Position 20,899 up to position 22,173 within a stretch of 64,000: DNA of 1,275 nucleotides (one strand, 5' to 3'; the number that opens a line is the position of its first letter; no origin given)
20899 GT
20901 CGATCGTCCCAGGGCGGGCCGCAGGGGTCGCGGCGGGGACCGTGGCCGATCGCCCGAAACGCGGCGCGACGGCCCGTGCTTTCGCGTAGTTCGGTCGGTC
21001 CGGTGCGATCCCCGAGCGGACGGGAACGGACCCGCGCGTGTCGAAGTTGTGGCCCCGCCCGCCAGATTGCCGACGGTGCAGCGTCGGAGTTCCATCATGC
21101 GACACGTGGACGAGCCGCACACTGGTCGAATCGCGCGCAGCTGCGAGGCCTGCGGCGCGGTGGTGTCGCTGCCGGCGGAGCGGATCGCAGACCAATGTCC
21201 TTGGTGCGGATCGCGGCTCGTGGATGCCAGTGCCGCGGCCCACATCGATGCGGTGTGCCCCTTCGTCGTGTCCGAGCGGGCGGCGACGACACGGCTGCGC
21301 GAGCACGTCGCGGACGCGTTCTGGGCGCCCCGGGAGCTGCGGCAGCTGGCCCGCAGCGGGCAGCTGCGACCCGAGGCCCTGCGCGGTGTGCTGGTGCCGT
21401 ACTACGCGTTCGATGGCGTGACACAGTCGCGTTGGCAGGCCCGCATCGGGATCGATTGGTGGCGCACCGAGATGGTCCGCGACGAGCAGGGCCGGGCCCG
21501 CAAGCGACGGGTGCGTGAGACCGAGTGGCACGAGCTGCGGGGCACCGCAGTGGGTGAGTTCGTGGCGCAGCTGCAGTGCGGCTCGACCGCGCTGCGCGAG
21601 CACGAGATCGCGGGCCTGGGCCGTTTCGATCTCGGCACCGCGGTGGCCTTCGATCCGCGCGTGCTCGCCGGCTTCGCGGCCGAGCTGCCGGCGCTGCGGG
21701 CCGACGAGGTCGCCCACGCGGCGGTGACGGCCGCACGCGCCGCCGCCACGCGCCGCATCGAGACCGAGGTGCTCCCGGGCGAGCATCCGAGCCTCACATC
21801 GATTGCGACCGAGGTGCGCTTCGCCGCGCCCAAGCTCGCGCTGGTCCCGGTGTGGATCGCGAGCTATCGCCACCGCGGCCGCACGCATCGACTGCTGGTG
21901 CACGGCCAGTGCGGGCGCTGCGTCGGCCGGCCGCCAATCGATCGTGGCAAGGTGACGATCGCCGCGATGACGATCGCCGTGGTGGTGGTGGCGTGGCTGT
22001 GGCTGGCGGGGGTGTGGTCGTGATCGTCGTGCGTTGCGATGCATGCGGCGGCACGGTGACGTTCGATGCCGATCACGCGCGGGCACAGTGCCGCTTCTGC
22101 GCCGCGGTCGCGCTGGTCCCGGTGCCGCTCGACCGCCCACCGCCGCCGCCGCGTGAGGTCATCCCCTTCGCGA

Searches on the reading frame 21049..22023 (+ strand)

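Call 57: search_protein_families(library=pfam, proteins=[window:21049-22023:+], max_evalue=0.0001)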
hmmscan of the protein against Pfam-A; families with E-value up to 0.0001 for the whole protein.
window:21049-22023:+ (324 aa): 1 family
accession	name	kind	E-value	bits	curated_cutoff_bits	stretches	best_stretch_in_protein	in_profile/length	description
PF23548.1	Zn_ribbon_FGT1_2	-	3.8e-05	23.6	27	1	32-58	5-31/35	FORGETTER1 second zinc ribbon domain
